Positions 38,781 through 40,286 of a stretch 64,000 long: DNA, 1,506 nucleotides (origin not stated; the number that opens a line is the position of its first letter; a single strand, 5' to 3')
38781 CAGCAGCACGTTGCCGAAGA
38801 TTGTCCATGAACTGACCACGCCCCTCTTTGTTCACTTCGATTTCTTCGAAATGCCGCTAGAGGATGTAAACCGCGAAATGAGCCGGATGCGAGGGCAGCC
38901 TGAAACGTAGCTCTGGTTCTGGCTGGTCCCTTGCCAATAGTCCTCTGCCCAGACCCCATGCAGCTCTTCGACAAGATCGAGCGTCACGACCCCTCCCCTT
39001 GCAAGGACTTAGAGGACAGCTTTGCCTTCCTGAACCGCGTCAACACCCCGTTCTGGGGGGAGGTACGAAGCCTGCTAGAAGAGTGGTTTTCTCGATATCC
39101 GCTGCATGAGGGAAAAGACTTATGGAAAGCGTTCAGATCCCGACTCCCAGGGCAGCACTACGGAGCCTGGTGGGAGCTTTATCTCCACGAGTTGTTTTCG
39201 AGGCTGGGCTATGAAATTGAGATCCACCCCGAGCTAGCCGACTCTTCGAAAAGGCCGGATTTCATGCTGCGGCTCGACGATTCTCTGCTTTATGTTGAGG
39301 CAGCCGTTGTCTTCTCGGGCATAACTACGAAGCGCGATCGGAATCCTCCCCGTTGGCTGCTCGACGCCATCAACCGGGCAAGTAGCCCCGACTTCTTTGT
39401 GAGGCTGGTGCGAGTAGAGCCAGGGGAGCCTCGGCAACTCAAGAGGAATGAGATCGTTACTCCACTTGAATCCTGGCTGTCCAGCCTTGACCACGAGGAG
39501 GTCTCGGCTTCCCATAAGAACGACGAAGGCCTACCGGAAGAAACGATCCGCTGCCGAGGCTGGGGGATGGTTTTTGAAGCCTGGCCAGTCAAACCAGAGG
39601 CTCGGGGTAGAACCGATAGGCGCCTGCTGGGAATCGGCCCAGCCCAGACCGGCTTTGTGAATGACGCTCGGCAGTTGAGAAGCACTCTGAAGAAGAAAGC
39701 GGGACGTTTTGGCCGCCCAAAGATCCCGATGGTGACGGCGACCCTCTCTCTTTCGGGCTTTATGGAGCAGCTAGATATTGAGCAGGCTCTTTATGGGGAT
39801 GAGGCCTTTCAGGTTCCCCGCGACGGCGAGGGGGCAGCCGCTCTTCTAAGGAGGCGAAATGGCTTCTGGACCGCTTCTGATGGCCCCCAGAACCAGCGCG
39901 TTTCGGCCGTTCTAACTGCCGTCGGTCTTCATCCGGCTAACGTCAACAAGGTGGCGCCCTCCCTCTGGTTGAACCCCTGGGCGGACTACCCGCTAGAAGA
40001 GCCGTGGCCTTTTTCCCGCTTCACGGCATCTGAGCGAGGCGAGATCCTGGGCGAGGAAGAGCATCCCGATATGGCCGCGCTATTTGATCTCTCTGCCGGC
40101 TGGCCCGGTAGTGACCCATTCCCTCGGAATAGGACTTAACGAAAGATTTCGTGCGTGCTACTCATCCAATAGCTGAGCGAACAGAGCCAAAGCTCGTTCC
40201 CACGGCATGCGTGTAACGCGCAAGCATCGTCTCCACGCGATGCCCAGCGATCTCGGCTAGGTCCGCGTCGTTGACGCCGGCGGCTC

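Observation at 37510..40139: Low-GC two-gene cargo cassette (AlbA_2/Schlafen-like + PD-(D/E)xK-like) on the tRNA-Arg island: candidate uncharacterised defence system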

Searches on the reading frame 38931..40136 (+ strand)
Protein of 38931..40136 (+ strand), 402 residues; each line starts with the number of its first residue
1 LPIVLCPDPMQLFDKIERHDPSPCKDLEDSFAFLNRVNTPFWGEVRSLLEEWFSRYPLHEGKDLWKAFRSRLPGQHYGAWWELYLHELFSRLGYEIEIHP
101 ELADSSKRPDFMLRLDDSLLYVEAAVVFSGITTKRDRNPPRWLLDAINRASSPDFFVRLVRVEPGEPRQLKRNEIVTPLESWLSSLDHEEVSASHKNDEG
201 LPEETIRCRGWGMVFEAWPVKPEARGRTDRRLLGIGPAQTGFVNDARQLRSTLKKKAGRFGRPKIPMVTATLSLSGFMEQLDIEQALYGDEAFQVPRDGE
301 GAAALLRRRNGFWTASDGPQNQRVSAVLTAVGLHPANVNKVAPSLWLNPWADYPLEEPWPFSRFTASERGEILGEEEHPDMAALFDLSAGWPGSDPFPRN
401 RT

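Call 4: search_protein_families(library=pfam, proteins=[window:38931-40136:+], max_evalue=1)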
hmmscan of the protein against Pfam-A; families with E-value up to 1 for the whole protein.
window:38931-40136:+ (402 aa): 0 families

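Call 5: search_protein_families(library=padloc, proteins=[window:38931-40136:+], max_evalue=1)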
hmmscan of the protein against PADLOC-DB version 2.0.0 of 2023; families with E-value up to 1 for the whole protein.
window:38931-40136:+ (402 aa): 2 families
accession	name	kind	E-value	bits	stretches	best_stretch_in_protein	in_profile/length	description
PDLC04110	PD-T7-5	-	8e-06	23.2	1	79-126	57-99/346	-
PDLC04073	PD-T7-1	-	0.0023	14.7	1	81-129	168-210/452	-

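Call 6: search_protein_families(library=ncbifam, proteins=[window:38931-40136:+], max_evalue=1)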
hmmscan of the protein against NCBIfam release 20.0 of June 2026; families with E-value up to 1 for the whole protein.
window:38931-40136:+ (402 aa): 0 families

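Call 8: find_homologous_proteins(query=window:38931-40136:+)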
Query window:38931-40136:+ (402 aa): 234 proteins with E <= 0.001 among 8000 candidates; the best 120 are listed.
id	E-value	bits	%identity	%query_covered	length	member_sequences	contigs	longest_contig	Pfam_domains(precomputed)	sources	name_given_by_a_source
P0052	1.4e-166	573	94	66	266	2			-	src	-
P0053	7.6e-163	560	63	97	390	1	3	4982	-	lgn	-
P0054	9.4e-162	557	63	97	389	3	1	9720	-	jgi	-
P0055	3.8e-159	548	62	97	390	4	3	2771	-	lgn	-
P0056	6.1e-158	544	63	97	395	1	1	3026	-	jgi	jgi:hypothetical protein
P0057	2.2e-157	542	62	97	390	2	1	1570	-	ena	-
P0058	1.1e-152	527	59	97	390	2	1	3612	-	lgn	-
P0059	9.7e-144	497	58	97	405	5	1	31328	-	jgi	jgi:hypothetical protein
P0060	9.1e-143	494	57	98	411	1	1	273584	-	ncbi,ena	-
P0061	1.0e-142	494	57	97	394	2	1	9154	-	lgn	-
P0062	2.7e-142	493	56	97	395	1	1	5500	-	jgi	jgi:hypothetical protein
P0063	3.3e-142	492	57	97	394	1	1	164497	-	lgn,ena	-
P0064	4.0e-142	492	56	97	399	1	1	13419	-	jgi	jgi:hypothetical protein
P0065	2.0e-140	487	57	97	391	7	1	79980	-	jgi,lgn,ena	-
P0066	3.2e-140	486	57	97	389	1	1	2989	-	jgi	jgi:hypothetical protein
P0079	4.7e-131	456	54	97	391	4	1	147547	-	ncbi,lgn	ncbi:MAG: hypothetical protein WBV85_01120 [Solirubrobacteraceae bacterium]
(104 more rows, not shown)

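Call 21: find_encoding_contigs(protein=P0060, flank=8000, max_places=2)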
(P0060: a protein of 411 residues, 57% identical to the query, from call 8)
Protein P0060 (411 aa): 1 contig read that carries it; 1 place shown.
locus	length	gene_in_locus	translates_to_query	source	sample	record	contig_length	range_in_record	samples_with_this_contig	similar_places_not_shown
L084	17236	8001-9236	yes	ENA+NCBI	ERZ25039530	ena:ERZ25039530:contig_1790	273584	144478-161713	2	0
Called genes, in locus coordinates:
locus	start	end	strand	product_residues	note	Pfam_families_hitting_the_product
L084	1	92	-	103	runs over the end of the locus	-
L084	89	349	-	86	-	-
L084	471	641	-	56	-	-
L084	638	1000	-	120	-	-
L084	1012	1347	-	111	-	-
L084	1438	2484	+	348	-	-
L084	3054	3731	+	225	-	-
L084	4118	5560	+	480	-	PF00383:dCMP_cyt_deam_1, PF14437:MafB19-deam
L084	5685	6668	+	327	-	-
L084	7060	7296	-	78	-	PF13560:HTH_31, PF12844:HTH_19 (weak), PF01381:HTH_3, PF13443:HTH_26 (weak)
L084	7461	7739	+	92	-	-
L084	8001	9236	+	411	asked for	-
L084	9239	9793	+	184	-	-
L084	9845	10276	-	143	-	PF22522:DUF6998 (weak)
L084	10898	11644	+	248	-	-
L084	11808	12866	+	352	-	PF13384:HTH_23, PF13518:HTH_28, PF13551:HTH_29, PF13565:HTH_32, PF13358:DDE_3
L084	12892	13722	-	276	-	PF01841:Transglut_core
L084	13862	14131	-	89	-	PF10041:DUF2277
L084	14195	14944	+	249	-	PF14808:TMEM164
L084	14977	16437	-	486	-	PF05157:MshEN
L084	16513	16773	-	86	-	-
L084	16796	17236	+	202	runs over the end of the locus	-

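Call 22: find_encoding_contigs(protein=P0063, flank=8000, max_places=2)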
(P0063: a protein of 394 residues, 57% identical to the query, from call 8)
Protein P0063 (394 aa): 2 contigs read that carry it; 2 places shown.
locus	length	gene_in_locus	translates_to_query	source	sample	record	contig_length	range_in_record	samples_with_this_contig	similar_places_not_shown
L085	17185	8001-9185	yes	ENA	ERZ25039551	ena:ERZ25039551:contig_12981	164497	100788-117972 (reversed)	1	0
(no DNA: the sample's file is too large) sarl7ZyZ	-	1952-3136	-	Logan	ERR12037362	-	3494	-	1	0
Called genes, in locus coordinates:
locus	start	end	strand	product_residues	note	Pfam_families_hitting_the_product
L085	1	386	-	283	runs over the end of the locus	-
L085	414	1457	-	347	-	PF13361:UvrD_C, PF13538:UvrD_C_2 (faint)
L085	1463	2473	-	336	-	PF00580:UvrD-helicase, PF13604:AAA_30 (faint), PF13245:AAA_19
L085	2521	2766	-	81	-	-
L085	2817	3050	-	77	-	-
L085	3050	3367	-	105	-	-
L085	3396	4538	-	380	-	-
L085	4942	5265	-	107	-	-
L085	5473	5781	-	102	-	-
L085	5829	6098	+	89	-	-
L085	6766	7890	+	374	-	-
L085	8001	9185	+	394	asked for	-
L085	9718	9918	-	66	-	-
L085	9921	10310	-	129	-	-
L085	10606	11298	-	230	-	PF00072:Response_reg, PF00486:Trans_reg_C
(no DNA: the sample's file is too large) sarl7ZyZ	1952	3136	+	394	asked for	-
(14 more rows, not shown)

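Call 23: find_encoding_contigs(protein=P0079, flank=8000, max_places=2)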
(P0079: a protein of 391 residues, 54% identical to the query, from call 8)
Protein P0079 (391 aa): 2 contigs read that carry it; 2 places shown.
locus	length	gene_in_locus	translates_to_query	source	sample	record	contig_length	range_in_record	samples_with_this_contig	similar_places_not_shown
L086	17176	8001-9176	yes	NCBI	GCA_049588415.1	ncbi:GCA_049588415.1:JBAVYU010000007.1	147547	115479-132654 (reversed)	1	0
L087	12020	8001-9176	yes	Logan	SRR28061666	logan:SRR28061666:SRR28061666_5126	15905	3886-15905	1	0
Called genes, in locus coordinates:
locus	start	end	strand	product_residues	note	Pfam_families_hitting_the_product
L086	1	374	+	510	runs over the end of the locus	-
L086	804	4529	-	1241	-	PF13620:CarboxypepD_reg (faint)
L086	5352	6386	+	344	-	PF18144:SMODS (weak)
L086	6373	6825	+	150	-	PF26395:E2-CBASS (weak)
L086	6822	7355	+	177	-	-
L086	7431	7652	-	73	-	PF07927:HicA_toxin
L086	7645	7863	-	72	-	PF24113:DUF7387 (weak)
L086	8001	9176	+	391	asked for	-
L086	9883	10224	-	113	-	PF03995:Inhibitor_I36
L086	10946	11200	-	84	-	-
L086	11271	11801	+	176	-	-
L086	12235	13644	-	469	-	PF17957:Big_7 (faint)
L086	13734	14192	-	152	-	-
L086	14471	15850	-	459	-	PF01545:Cation_efflux, PF16916:ZT_dimer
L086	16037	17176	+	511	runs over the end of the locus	PF13473:Cupredoxin_1 (faint), PF00127:Copper-bind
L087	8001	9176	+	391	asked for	-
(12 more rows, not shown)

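Call 25: find_related_loci(query=A2, collection=metagenome_contigs, flank=8000)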
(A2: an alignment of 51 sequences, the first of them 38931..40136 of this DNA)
Query A2 (402 aa) in metagenome_contigs; peptide patterns used: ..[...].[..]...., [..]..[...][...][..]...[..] (x = any residue, [..] = any of these).
241 stretches matched a pattern; 155 encode a relative of the query (tblastn E <= 1e-3); the best 80 are kept; 80 distinct loci.
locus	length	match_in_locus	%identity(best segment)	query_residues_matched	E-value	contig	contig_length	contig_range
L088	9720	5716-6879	63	12-400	2e-163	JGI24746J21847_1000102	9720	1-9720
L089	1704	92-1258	61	10-399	7e-171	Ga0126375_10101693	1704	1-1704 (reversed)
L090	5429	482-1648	57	12-400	2e-144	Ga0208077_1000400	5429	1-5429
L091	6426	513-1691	53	9-400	8e-133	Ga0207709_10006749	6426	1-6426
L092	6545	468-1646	53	9-400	8e-133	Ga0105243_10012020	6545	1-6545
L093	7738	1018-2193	53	10-400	3e-131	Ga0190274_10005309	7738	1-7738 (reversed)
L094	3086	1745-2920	52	10-400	4e-136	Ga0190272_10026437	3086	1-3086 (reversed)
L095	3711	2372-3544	52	10-399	9e-130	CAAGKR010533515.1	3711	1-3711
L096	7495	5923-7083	54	7-396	1e-124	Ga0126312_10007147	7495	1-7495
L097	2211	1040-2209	52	10-398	7e-130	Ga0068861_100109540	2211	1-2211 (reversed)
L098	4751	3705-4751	53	10-357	6e-119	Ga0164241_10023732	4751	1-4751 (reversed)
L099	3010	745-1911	47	10-397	3e-114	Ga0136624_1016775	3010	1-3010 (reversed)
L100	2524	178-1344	47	10-397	9e-111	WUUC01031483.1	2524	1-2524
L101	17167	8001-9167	57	12-400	2e-141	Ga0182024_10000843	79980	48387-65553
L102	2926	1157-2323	42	10-400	8e-99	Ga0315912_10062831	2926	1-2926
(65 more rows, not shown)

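Call 31: predict_structure(alignment_id=A2)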
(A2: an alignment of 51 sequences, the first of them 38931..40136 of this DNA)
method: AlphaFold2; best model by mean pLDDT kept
length: 402 residues; sequences in the alignment: 51
mean_pLDDT: 90.0   pTM: 0.75
mean pLDDT of the five models: 90.0, 89.3, 88.5, 88.4, 88.2
residues with pLDDT >= 90: 284; 70-90: 90; 50-70: 18; < 50: 10
segments of 3 or more residues with pLDDT < 50: 1-3, 238-240
pLDDT, mean of each block of 10 residues (from residue 1): 59 94 88 95 97 95 95 90 98 98 93 98 90 60 90 92 82 95 96 90 94 93 81 65 82 94 95 92 96 84 86 94 98 96 98 97 93 95 97 83 49
secondary structure, 60 per line:
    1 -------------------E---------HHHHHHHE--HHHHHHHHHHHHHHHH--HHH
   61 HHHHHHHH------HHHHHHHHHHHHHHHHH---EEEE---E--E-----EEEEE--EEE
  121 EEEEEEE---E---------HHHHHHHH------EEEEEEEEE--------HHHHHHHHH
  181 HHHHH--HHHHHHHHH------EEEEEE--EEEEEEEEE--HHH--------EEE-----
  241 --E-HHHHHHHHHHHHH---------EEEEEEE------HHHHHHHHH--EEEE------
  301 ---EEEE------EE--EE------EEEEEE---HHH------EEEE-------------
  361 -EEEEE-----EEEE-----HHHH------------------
elements in order: H30-36 H40-55 H58-68 H75-91 E95-98 E111-115 E118-127 H141-148 E155-163 H172-185 H188-196 E203-208 E211-219 E233-235 H245-257 E267-273 H280-288 E291-294 E304-307 E326-331 E344-347 E362-366 E372-375 H381-384

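Call 34: search_solved_structures(query=A2, max_evalue=10, show_alignments=2)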
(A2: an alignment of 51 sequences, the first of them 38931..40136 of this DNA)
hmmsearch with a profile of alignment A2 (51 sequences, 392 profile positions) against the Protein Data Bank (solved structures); distinct sequences matched with E-value up to 10: 4.
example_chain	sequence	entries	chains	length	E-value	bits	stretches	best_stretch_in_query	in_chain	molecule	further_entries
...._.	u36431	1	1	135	0.038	16.1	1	20-73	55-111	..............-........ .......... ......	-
2ply_A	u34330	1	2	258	0.14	14.2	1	20-73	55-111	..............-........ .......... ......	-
1lva_A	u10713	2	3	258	0.15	14.1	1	20-73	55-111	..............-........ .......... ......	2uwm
6p66_B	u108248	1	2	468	1.2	11.1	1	36-116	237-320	DNA endonuclease Bax1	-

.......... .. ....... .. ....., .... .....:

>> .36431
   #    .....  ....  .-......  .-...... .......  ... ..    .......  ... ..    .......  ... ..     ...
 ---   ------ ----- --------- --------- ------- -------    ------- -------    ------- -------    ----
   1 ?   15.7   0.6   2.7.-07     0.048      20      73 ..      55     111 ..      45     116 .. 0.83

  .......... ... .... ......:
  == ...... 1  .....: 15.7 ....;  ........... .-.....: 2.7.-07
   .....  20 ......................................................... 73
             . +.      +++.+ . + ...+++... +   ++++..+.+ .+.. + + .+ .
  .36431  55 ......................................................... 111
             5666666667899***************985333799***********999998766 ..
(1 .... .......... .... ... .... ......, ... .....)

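Call 39: fold_search(model_id=the predicted structure, library=pdb)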
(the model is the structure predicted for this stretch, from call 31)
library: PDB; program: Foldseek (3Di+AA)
matches with E <= 10: 348; with E <= 0.001: 0
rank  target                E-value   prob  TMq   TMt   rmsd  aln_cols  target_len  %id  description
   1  1gef_B                2.0e-02  0.69  0.10  0.34  23.8       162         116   17  Crystal structure of the archaeal holliday junction resolvase HJC (released 2001-03-21)
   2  9dou_A                3.2e-02  0.38  0.11  0.05  14.5       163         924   14  Taeniopygia guttata R2 retrotransposon (R2Tg) initiating target-primed reverse transcription (released 2025-05-21)
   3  1gef_A                3.6e-02  0.63  0.11  0.35  23.6       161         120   14  Crystal structure of the archaeal holliday junction resolvase HJC (released 2001-03-21)
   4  8gh6_A                8.3e-02  0.30  0.11  0.05  11.1       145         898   14  Bombyx mori R2 retrotransposon initiating target-primed reverse transcription (released 2023-04-05)
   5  9nl3_A                9.3e-02  0.33  0.11  0.05  11.3       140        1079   14  Structure of R2 retrotransposon protein from Taeniopygia guttata initiating target-primed reverse transcription (released 2025-06-18)
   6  9ijf_I                1.1e-01  0.08  0.10  0.09  17.6       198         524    8  Structure of ATP-dependent diazotase CmaA6 (released 2025-05-07)
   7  1rve_A                1.4e-01  0.30  0.08  0.12   6.8        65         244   23  THE CRYSTAL STRUCTURE OF ECORV ENDONUCLEASE AND OF ITS COMPLEXES WITH COGNATE AND NON-COGNATE DNA FRAGMENTS (released 1994-01-31)
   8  9ijf_B                1.6e-01  0.09  0.10  0.08  15.8       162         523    9  Structure of ATP-dependent diazotase CmaA6 (released 2025-05-07)
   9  6p4o_F                1.7e-01  0.89  0.10  0.08   3.2        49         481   26  Complex of XPB helicase with Bax1 endonuclease from Sulfurisphaera tokodaii at 3.15 Angstroms resolution (released 2020-06-03)
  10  9nl2_A                1.7e-01  0.80  0.12  0.05   9.1        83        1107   16  Structure of R2 retrotransposon protein from Platysternon megacephalum initiating target-primed reverse transcription (released 2025-06-18)
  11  8iby_C                1.7e-01  0.54  0.13  0.07  12.7       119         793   15  Structure of R2 with 5'ORF (released 2023-09-20)
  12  1gef_E                1.7e-01  0.38  0.10  0.35  23.6       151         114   16  Crystal structure of the archaeal holliday junction resolvase HJC (released 2001-03-21)
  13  1sx8_B                1.8e-01  0.23  0.08  0.12  12.1        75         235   23  EcoRV bound to cognate DNA and Mn2+ (released 2004-04-06)
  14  2ge5_A                1.9e-01  0.25  0.08  0.13   7.0        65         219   23  EcoRV Restriction Endonuclease C-terminal deletion mutant/GATATC/Ca2+ (released 2006-07-04)
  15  5csl_A                1.9e-01  0.05  0.14  0.04  26.2       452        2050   11  Crystal structure of the 500 kD yeast acetyl-CoA carboxylase holoenzyme dimer (released 2015-10-28)
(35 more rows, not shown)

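Call 45: search_protein_families(library=padloc, alignment_id=A2, max_evalue=0.01)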
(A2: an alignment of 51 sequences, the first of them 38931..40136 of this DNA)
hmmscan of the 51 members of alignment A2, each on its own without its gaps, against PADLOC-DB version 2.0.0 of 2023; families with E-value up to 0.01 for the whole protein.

A. member 1, window:38931-40136:+ (402 aa): 2 families
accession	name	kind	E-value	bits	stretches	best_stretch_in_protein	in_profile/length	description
PDLC04110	PD-T7-5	-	8e-06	23.2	1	79-126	57-99/346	-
PDLC04073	PD-T7-1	-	0.0023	14.7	1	81-129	168-210/452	-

B. families by the number of members that match (of 51 scanned): 2 families
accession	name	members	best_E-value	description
PDLC04110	PD-T7-5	51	2e-08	-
PDLC04073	PD-T7-1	47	3.1e-07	-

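Call 46: search_protein_families(library=pfam, alignment_id=A2, max_evalue=0.01)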
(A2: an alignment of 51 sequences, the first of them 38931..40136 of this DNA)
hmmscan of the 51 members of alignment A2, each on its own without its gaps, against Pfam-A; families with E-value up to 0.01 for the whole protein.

A. member 1, window:38931-40136:+ (402 aa): 0 families

B. families by the number of members that match (of 51 scanned): 0 families

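Call 68: search_protein_families(library=padloc, alignment_id=A5, max_evalue=0.00001)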
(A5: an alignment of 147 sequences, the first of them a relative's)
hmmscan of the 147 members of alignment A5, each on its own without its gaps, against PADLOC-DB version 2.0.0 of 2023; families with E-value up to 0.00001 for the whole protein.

A. member 1, L084:3743-5557:+ (605 aa): 1 family
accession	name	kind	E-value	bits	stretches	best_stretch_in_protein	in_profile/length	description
PDLC02373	dCTPase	-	3e-116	387.8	1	33-526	153-527/630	-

B. families by the number of members that match (of 147 scanned): 238 families (the first 25 are shown)
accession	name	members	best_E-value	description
PDLC03038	MTase_I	2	2.9e-26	Type I methyltransferase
PDLC03624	REase_MTase_IIG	2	1.1e-13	Type IIG restriction enzyme-methyltransferase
PDLC03800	RTasDnaG-like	2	8.4e-11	DRT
PDLC05012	PDC-S39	1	9.9e-183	-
PDLC03026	MTase_I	1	1.9e-175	Type I methyltransferase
PDLC02373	dCTPase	1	3e-116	-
PDLC00777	Cyclase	1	3.4e-103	oligonucleotide-cyclase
PDLC05011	PDC-S39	1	1.4e-94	-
PDLC02196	IetA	1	5.7e-88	-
PDLC03021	MTase_I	1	1.4e-83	Type I methyltransferase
PDLC02209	QatA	1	4.6e-81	-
PDLC04232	IetA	1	1.8e-76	-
PDLC02195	IetA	1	3.6e-76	-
PDLC03097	Specificity_I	1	3e-74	Type I specificity subunit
PDLC02214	QatC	1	4.8e-72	-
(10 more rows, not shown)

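Call 69: search_protein_families(library=pfam, alignment_id=A5, max_evalue=0.00001)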
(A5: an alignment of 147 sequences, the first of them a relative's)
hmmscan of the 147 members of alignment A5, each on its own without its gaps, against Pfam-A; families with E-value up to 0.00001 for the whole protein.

A. member 1, L084:3743-5557:+ (605 aa): 2 families
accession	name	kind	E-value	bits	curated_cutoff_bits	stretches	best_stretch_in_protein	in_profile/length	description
PF00383.29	dCMP_cyt_deam_1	-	1.7e-17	63.6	25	1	272-462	7-101/102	Cytidine and deoxycytidylate deaminase zinc-binding region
PF14437.12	MafB19-deam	-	7.4e-10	39.3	27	1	415-468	51-106/142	MafB19-like deaminase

B. families by the number of members that match (of 147 scanned): 107 families (the first 25 are shown)
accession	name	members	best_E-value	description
PF00589.27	Phage_integrase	3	4.4e-17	Phage integrase family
PF00072.30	Response_reg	2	3.6e-27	Response regulator receiver domain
PF05168.19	HEPN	2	3.6e-17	HEPN domain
PF08281.18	Sigma70_r4_2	2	8e-07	Sigma-70, region 4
PF02705.21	K_trans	1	7.2e-177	K+ potassium transporter integral membrane domain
PF01180.27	DHO_dh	1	4.4e-92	Dihydroorotate dehydrogenase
PF22507.2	DUF6994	1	6.6e-85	Family of unknown function (DUF6994)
PF00291.31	PALP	1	1.2e-65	Pyridoxal-phosphate dependent enzyme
PF02384.22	N6_Mtase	1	3.6e-60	N-6 DNA Methylase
PF02541.22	Ppx-GppA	1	2.3e-55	Ppx/GppA phosphatase family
PF04228.19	Zn_peptidase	1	2.9e-52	Putative neutral zinc metallopeptidase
PF00378.25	ECH_1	1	3.7e-47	Enoyl-CoA hydratase/isomerase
PF00441.29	Acyl-CoA_dh_1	1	4.4e-46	Acyl-CoA dehydrogenase, C-terminal domain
PF00501.34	AMP-binding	1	1.7e-43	AMP-binding enzyme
PF01161.25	PBP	1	3e-40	Phosphatidylethanolamine-binding protein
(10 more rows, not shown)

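Call 70: search_protein_representatives(alignment_id=A2)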
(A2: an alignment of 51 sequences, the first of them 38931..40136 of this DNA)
Query: 51 sequences, 392 profile positions. Proteins with E-value up to 0.001 (for the whole library): 5151; up to 1e-10: 3942; up to 1e-30: 2094. The best 150 are listed.
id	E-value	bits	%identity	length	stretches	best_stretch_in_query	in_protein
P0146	6.0e-163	558.7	-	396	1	3-391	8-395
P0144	2.8e-158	543.3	-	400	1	2-391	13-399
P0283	1.6e-133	461.8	-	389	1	1-386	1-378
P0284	5.6e-133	460.0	-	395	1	2-389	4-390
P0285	5.1e-132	456.8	-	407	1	2-390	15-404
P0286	8.0e-130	449.6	-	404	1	2-391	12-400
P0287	1.8e-128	445.1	-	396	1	2-387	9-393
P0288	4.0e-128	444.0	-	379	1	3-391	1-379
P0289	1.4e-127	442.3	-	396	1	2-391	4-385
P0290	9.8e-126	436.2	-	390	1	2-391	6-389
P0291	1.1e-125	436.0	-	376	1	19-388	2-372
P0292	3.6e-124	431.0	-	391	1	2-385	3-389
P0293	1.0e-123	429.5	-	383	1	1-386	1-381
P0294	1.6e-123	428.8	-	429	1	2-386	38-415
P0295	2.2e-122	425.1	-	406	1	3-389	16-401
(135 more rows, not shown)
